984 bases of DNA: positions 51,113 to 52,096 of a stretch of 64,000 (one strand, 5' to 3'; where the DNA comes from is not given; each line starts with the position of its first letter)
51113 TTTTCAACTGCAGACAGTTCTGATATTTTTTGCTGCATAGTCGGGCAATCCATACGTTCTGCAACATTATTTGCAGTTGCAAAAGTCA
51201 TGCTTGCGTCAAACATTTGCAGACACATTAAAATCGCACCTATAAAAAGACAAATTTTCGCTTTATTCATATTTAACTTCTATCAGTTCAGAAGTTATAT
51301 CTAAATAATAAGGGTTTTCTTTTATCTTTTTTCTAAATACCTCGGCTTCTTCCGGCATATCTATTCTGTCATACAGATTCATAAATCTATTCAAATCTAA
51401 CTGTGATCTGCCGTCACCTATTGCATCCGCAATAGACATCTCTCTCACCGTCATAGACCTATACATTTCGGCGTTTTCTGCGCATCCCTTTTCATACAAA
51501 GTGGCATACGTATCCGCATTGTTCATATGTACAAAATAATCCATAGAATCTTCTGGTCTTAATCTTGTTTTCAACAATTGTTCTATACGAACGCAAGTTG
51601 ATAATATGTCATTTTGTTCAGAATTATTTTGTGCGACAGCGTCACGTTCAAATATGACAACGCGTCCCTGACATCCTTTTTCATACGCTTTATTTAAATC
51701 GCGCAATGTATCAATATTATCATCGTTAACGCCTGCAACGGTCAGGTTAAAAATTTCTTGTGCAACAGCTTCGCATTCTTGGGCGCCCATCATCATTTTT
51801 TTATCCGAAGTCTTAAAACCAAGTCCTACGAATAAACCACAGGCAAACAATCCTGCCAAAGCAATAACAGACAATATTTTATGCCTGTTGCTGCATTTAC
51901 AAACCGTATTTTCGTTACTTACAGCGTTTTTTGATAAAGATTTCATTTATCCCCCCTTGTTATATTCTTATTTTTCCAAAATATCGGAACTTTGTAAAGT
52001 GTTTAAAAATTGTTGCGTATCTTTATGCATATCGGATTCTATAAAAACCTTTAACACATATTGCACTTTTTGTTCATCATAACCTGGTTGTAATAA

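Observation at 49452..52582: Five-gene array of exported proteins built from a repeated Cys-bracketed helical module (no family I can name)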

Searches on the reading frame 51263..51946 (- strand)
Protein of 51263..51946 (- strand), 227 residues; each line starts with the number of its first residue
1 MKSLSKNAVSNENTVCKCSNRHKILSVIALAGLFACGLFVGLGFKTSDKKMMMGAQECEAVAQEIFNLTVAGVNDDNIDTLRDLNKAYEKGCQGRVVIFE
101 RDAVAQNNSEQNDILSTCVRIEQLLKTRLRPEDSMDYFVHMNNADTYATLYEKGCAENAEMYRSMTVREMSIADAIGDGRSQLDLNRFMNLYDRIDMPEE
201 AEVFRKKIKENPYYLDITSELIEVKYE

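Call 4: search_protein_families(library=pfam, proteins=[window:51263-51946:-], max_evalue=1)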
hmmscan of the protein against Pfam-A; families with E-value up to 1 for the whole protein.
window:51263-51946:- (227 aa): 2 families
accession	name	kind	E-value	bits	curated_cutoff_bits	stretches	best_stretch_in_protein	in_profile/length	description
PF06819.16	Arc_PepC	-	0.13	12.9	23.4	1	51-86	64-100/110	Archaeal Peptidase A24 C-terminal Domain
PF19505.4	DUF6039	-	0.16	11.5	25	1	99-171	50-115/298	Family of unknown function (DUF6039)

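Call 5: search_protein_families(library=ncbifam, proteins=[window:51263-51946:-], max_evalue=1)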
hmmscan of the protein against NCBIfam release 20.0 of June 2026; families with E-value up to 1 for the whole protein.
window:51263-51946:- (227 aa): 0 families

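Call 7: find_encoding_contigs(protein=window:51263-51946:-, flank=10000, max_places=6)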
Protein window:51263-51946:- (227 aa): 6 contigs read that carry it; 4 places shown.
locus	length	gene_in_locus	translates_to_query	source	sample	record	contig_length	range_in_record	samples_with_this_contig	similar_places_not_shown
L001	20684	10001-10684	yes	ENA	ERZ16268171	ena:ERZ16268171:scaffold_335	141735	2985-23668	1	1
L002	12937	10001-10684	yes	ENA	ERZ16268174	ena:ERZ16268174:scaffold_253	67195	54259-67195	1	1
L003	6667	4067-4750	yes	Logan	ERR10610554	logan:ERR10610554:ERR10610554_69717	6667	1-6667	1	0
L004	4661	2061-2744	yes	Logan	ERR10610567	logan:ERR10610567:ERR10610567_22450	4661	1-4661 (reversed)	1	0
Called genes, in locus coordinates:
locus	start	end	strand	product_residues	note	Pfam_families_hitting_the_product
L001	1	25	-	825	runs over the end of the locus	PF05170:AsmA (weak)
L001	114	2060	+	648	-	PF00270:DEAD (faint), PF04851:ResIII, PF17757:UvrB_inter, PF27431:UvrB_3rd, PF00271:Helicase_C, PF12344:UvrB, PF02151:UVR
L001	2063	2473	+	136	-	PF02367:TsaE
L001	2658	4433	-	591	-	PF11104:PilM_2 (weak), PF14450:FtsA, PF00834:Ribul_P_3_epim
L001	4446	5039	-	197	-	PF03799:FtsQ_DivIB_C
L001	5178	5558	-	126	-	-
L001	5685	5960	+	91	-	-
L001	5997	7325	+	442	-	-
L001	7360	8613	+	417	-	PF12704:MacB_PCD, PF02687:FtsX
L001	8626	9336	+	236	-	PF00005:ABC_tran, PF02463:SMC_N (faint), PF13304:AAA_21 (faint)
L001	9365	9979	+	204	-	-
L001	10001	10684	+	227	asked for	-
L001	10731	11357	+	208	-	-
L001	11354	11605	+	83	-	-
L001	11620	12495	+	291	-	-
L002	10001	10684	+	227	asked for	-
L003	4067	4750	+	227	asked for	-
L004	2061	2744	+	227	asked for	-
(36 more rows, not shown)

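Call 8: find_homologous_proteins(query=window:51263-51946:-, max_evalue=0.01)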
Query window:51263-51946:- (227 aa): 5 proteins with E <= 0.01 among 294 candidates.
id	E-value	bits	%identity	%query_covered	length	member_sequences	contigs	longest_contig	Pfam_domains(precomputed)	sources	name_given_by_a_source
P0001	9.0e-123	426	84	100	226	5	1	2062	-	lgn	-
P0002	3.7e-61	224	48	92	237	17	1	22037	-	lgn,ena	-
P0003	1.3e-48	183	43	93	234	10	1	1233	-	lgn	-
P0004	7.0e-32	129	39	83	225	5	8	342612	-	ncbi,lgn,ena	-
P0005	2.5e-21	94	33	87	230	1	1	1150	-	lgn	-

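Call 10: find_encoding_contigs(protein=P0004, flank=10000, max_places=4)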
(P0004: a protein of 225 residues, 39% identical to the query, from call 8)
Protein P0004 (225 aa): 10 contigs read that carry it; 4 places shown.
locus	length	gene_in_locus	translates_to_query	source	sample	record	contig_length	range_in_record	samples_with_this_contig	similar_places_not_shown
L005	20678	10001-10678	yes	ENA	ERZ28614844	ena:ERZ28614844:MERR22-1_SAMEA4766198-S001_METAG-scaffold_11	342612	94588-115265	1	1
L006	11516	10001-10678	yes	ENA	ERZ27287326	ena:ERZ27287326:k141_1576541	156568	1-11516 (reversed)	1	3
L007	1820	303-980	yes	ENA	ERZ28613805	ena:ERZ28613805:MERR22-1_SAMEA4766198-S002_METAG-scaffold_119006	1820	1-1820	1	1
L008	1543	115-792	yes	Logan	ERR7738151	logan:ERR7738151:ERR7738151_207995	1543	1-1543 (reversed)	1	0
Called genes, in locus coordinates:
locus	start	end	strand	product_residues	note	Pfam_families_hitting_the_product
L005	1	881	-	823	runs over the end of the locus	PF05170:AsmA (faint), PF13116:YhdP (weak)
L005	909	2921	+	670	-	PF04851:ResIII, PF00270:DEAD (weak), PF17757:UvrB_inter, PF27431:UvrB_3rd, PF00271:Helicase_C, PF12344:UvrB, PF02151:UVR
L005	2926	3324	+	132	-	PF02367:TsaE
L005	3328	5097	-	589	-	PF11104:PilM_2, PF14450:FtsA, PF00834:Ribul_P_3_epim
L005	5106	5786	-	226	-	PF03799:FtsQ_DivIB_C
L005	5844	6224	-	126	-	-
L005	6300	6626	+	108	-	-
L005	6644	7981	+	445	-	-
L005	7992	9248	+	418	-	PF12704:MacB_PCD, PF02687:FtsX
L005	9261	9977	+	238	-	PF00005:ABC_tran, PF13304:AAA_21 (faint)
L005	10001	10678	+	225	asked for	-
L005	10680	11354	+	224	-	-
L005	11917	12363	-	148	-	PF04343:DUF488, PF22751:DUF488-N3a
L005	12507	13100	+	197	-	PF13649:Methyltransf_25 (weak)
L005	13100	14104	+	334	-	-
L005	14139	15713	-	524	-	PF04348:LppC, PF13458:Peripla_BP_6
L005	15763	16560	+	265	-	PF00590:TP_methylase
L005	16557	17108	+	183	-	PF03193:RsgA_GTPase (weak), PF00350:Dynamin_N (faint), PF01926:MMR_HSR1, PF02421:FeoB_N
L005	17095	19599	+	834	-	PF12705:PDDEXK_1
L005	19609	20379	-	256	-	PF03372:Exo_endo_phos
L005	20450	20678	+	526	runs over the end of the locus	PF00501:AMP-binding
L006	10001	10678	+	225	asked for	-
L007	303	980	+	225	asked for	-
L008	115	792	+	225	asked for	-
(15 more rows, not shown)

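Call 11: find_encoding_contigs(protein=P0002, flank=10000, max_places=3)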
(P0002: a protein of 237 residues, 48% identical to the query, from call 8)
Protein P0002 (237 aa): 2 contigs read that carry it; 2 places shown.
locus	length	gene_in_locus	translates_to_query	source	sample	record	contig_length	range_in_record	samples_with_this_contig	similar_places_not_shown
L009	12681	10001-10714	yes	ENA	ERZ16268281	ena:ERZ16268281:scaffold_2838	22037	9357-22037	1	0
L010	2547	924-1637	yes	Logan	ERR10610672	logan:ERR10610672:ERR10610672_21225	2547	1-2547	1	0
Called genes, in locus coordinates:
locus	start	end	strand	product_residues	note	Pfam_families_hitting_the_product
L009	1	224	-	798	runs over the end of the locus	PF05170:AsmA (weak)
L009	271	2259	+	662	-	PF00270:DEAD (weak), PF04851:ResIII, PF17757:UvrB_inter, PF27431:UvrB_3rd, PF00271:Helicase_C, PF12344:UvrB, PF02151:UVR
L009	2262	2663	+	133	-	PF02367:TsaE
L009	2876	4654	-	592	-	PF11104:PilM_2 (weak), PF14450:FtsA, PF00834:Ribul_P_3_epim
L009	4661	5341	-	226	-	PF03799:FtsQ_DivIB_C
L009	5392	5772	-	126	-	-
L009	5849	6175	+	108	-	-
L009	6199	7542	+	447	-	-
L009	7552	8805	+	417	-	PF12704:MacB_PCD, PF02687:FtsX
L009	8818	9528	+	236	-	PF00005:ABC_tran, PF02463:SMC_N (faint), PF13304:AAA_21 (faint)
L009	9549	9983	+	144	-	-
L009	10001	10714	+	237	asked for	-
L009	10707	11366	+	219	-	-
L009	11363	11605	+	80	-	-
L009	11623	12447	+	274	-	-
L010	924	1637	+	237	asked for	-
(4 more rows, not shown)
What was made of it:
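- Gene order in this reduced genome is conserved for unrelated housekeeping neighbours too (uvrB, tsaE, ftsQA, argS; calls 7, 10, 11). Gene order is generally frozen in these genomes (calls 7, 10, 11).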

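Call 23: search_protein_families(library=ncbifam, proteins=[L005:6300-6626:+, L005:5844-6224:-], max_evalue=0.001)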
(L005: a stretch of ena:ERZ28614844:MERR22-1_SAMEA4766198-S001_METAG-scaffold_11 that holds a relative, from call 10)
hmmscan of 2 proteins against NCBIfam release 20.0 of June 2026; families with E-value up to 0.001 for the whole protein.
L005:6300-6626:+ (108 aa): 0 families

L005:5844-6224:- (126 aa): 0 families

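Call 28: find_homologous_proteins(query=A2, max_evalue=0.001)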
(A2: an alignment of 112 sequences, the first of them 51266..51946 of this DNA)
Query A2 (112 sequences) (227 aa, profile of the alignment): 107 proteins with E <= 0.001 among 8000 candidates.
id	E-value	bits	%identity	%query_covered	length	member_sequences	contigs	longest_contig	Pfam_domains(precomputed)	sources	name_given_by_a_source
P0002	5.2e-86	306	48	92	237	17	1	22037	-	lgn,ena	-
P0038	1.4e-85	305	47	86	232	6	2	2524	-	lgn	-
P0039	2.0e-84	301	48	86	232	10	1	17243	-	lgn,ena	-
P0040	2.4e-84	301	46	85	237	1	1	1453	-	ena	-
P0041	4.0e-84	300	47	85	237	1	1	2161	-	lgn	-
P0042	4.1e-84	300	47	85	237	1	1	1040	-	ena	-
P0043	4.6e-84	300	47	85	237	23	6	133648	-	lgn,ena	-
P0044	7.2e-84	299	47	85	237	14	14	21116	-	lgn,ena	-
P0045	1.9e-83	298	47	85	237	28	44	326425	-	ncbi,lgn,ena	-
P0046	1.2e-82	295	43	92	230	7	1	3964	-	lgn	-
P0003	1.2e-80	288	43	93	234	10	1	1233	-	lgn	-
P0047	2.3e-79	284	37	69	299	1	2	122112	-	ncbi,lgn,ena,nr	ncbi:MAG: hypothetical protein K2M34_05110 [Alphaproteobacteria bacterium]|nr:hypothetical protein [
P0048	7.5e-71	256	26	46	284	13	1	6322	-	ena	-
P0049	1.6e-70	255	27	33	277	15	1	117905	-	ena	-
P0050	7.8e-70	253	33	39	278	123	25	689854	-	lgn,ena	-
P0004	2.1e-66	242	39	83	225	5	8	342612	-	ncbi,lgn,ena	-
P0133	1.0e-41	161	27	36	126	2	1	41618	-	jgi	-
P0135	3.7e-23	100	32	39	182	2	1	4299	-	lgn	-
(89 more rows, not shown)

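Call 36: search_solved_structures(query=A4, max_evalue=10, show_alignments=2)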
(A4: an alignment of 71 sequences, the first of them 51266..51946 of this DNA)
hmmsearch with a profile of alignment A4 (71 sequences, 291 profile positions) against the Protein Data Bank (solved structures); distinct sequences matched with E-value up to 10: 0.

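Call 43: predict_structure(alignment_id=A4)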
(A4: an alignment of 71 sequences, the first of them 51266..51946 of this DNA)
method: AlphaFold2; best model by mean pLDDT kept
length: 227 residues; sequences in the alignment: 71
mean_pLDDT: 76.4   pTM: 0.48
mean pLDDT of the five models: 76.4, 74.1, 73.6, 72.9, 72.0
residues with pLDDT >= 90: 85; 70-90: 58; 50-70: 48; < 50: 36
segments of 3 or more residues with pLDDT < 50: 1-18, 45-49, 103-112, 225-227
pLDDT, mean of each block of 10 residues (from residue 1): 40 45 69 74 50 78 86 90 88 69 48 72 96 94 98 97 98 82 83 95 86 62 49
secondary structure, 60 per line:
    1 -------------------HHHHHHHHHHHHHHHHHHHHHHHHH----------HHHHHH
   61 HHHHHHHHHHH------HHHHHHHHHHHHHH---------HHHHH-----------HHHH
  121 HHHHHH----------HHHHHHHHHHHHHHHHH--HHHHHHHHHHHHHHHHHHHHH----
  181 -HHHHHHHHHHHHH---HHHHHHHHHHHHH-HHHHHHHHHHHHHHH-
elements in order: H20-44 H55-71 H78-91 H101-105 H117-126 H137-153 H156-176 H182-194 H198-210 H212-226
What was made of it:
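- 51263..51946 (-): P227: the core inner-membrane-anchored protein. It has a short cytoplasmic tail with a CxC motif and a conserved transmembrane helix (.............). These are followed by a type A hairpin (Cys58-Cys92, nt 51671-51775), a type B hairpin (Cys118-Cys155, nt 51482-51595) and a C-terminal helical domain. AlphaFold2 model is all-helical with pLDDT above 90 for residues 113-210 (call 43).
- On Bacterial lipoproteins (for the conserved Cys in the P227 transmembrane segment): AlphaFold2 predicts one continuous helix over residues 20-44 (call 43).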

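Call 47: fold_search(model_id=the predicted structure, library=pdb)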
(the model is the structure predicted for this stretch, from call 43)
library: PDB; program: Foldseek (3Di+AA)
matches with E <= 10: 447; with E <= 0.001: 0
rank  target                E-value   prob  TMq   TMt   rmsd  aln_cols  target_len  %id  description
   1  5nwk_D                1.1e-01  0.93  0.32  0.31  13.8       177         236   17  14-3-3c in complex with CPP and fusicoccin (released 2017-11-22)
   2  2o98_A                1.2e-01  0.91  0.31  0.31  14.7       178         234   16  Structure of the 14-3-3 / H+-ATPase plant complex (released 2007-04-03)
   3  6fel_C                1.4e-01  0.85  0.27  0.28  23.5       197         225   17  Structure of 14-3-3 gamma in complex with CaMKK2 14-3-3 binding motif Ser511 (released 2018-01-10)
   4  4zq0_B                1.5e-01  0.91  0.31  0.30  14.5       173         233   19  crystal structure of Giardia 14-3-3 in complex with the phosphopeptide A8Ap (released 2016-03-30)
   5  6a5s_D                1.5e-01  0.84  0.30  0.30  13.6       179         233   16  Structure of 14-3-3 gamma in complex with TFEB 14-3-3 binding motif (released 2019-02-13)
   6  6gkg_F                1.6e-01  0.89  0.31  0.31  14.0       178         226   16  Structure of 14-3-3 gamma in complex with caspase-2 14-3-3 binding motif Ser164 (released 2018-10-17)
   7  5by9_D                1.7e-01  0.82  0.31  0.30  15.5       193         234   16  The crystal structure of polyglycilated 14-3-3 protein from Giardia intestinalis (released 2016-04-27)
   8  1o9e                  1.8e-01  0.91  0.32  0.31  14.3       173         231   16  Structural view of a fungal toxin acting on a 14-3-3 regulatory complex (released 2003-03-06)
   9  6fel_A                1.8e-01  0.85  0.31  0.31  13.8       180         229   16  Structure of 14-3-3 gamma in complex with CaMKK2 14-3-3 binding motif Ser511 (released 2018-01-10)
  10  4f7r_C                1.8e-01  0.80  0.31  0.30  14.7       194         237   18  Crystal structure of 14-3-3 protein from Giardia intestinalis (released 2013-05-22)
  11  1o9c                  2.1e-01  0.89  0.32  0.32  14.0       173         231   16  Structural view of a fungal toxin acting on a 14-3-3 regulatory complex (released 2003-03-06)
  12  4j6s_D                2.1e-01  0.75  0.26  0.25  12.8       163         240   18  14-3-3gamma complexed with the N-terminal sequence of tyrosine hydroxylase (residues 1-43) (released 2013-10-02)
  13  5d3e_J                2.3e-01  0.72  0.27  0.27  13.0       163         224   16  Crystal structure of human 14-3-3 gamma in complex with CFTR R-domain peptide pS768-pS795 (released 2016-03-16)
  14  8qtf_C                2.4e-01  0.89  0.32  0.31  13.8       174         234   18  Crystal structure of a C-terminally truncated version of Arabidopsis thaliana 14-3-3 omega in complex with a phosphope (released 2023-11-22)
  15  8qtt_H                2.7e-01  0.87  0.30  0.30  13.3       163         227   18  Crystal structure of a C-terminally truncated version of Arabidopsis thaliana 14-3-3 omega in complex with a phosphope (released 2023-11-15)
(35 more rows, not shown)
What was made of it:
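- Closest known: Disulfide-stapled helical-repeat proteins of the TPR/Sel1 kind. Different: Foldseek's best PDB match is 14-3-3 at E 0.1 and TM 0.3 (call 47).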

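Call 49: search_protein_representatives(alignment_id=A4)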
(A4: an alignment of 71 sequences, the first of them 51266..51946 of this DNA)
Query: 71 sequences, 291 profile positions. Proteins with E-value up to 0.001 (for the whole library): 204; up to 1e-10: 171; up to 1e-30: 91. The best 150 are listed.
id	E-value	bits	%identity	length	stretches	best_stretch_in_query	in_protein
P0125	1.3e-110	385.6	-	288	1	1-291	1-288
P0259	2.5e-64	233.7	-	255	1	78-288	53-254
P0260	3.9e-62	226.5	-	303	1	1-288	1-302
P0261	1.2e-59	218.4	-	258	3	178-288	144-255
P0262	1.6e-59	218.0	-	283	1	1-288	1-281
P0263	8.3e-58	212.3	-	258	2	91-288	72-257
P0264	1.2e-57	211.8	-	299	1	1-288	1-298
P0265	2.8e-56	207.3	-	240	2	166-288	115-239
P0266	7.4e-56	205.9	-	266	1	1-288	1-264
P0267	4.8e-54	200.0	-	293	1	12-288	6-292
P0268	9.4e-54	199.0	-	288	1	11-288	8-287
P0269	1.6e-53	198.2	-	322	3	170-288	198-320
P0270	2.0e-53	198.0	-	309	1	1-288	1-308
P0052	5.5e-53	196.5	-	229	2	168-288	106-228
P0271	1.9e-52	194.7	-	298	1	2-288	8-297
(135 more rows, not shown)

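Call 73: find_encoding_contigs(protein=P0133, flank=10000, max_places=2)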
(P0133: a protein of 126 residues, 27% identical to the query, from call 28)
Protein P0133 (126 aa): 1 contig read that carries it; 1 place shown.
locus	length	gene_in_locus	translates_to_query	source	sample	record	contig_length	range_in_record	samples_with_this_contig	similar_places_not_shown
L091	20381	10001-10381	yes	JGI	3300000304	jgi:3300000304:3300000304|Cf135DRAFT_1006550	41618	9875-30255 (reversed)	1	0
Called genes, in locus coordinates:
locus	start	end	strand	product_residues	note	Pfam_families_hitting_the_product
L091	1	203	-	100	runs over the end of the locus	-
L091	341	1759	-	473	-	-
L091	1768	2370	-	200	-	PF03799:FtsQ_DivIB_C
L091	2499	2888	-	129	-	-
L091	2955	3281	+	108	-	-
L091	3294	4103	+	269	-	-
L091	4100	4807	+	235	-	-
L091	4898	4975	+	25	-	-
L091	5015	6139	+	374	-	PF12704:MacB_PCD (weak), PF02687:FtsX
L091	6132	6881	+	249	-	-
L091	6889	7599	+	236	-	PF00005:ABC_tran, PF02463:SMC_N (faint), PF13304:AAA_21 (faint)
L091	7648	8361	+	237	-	-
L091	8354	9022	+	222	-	-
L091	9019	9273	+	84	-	-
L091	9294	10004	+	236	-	-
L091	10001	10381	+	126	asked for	-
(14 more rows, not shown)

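Call 74: find_encoding_contigs(protein=P0135, flank=10000, max_places=2)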
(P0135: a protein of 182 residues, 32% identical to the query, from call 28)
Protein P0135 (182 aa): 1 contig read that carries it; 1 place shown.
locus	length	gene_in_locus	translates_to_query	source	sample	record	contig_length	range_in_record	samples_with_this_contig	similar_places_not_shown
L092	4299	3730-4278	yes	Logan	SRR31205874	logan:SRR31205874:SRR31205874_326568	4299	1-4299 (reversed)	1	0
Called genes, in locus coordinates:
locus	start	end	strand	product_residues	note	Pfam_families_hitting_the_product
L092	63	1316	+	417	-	PF12704:MacB_PCD, PF02687:FtsX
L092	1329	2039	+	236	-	PF00005:ABC_tran, PF13304:AAA_21 (faint)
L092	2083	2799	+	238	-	-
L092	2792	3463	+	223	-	-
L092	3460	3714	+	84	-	-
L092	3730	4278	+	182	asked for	-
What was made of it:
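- Tried and rejected: The weakest listed hits, P0133 and P0135, are fragments in the same context (calls 73, 74).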
